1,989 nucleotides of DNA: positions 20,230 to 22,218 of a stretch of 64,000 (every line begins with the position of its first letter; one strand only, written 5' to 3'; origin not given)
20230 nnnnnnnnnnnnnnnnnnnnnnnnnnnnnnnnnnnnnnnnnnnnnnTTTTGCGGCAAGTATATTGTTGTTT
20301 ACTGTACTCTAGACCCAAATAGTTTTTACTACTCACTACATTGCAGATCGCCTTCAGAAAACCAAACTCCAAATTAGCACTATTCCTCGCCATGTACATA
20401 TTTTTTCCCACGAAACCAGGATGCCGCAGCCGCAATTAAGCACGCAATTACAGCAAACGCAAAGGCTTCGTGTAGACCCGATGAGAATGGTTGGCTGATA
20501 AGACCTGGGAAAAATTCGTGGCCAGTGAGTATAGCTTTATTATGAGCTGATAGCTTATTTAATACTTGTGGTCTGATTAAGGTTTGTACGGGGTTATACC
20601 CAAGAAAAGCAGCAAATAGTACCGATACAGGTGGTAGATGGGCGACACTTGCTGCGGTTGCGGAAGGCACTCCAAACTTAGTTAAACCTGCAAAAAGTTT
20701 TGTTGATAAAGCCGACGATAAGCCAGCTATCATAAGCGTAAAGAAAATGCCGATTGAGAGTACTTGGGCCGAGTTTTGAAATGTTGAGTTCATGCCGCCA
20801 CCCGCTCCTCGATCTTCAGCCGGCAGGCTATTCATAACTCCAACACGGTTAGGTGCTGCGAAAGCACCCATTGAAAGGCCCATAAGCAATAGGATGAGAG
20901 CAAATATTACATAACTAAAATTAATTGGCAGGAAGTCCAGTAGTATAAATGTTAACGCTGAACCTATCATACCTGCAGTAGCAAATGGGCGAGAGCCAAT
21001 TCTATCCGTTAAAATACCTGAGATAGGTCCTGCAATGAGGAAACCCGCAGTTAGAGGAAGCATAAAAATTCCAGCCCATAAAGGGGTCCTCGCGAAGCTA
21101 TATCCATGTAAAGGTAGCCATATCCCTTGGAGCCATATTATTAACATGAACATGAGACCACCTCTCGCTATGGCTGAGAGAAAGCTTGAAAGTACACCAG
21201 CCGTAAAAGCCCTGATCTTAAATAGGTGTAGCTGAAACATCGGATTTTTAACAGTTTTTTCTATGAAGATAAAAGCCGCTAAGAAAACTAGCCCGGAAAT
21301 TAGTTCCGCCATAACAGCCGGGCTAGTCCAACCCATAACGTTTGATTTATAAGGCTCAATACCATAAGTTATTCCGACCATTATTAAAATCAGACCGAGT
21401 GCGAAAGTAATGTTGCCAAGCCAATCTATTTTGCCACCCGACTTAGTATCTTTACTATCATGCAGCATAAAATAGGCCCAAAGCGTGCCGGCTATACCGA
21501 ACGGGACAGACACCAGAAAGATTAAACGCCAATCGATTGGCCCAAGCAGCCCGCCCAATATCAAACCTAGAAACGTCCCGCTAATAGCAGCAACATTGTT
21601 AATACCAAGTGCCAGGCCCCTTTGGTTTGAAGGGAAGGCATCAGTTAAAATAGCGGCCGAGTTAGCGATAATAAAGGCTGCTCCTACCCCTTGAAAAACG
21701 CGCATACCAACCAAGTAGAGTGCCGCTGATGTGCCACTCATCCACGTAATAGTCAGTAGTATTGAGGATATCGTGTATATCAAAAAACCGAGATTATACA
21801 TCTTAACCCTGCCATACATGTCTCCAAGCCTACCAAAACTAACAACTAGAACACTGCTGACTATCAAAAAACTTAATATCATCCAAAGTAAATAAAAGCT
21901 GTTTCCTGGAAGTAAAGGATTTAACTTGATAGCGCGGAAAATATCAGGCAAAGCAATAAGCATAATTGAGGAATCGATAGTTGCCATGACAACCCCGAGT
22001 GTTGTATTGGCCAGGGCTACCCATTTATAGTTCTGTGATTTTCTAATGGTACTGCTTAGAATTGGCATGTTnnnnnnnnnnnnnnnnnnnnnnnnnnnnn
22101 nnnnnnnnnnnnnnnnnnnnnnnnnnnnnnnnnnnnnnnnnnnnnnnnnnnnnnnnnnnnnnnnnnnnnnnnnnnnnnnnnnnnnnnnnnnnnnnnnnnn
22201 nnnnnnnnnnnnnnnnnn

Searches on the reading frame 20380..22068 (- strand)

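Call 14: search_protein_families(library=pfam, proteins=[window:20380-22068:-], max_evalue=0.001)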
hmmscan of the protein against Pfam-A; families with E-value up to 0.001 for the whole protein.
window:20380-22068:- (562 aa): 2 families
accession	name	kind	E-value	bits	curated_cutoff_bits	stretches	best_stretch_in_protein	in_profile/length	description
PF07690.21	MFS_1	-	7.5e-33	114.3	33.4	2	23-308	2-300/347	Major Facilitator Superfamily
PF00083.30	Sugar_tr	-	1.5e-06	27.8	22.3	1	57-200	45-190/452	Sugar (and other) transporter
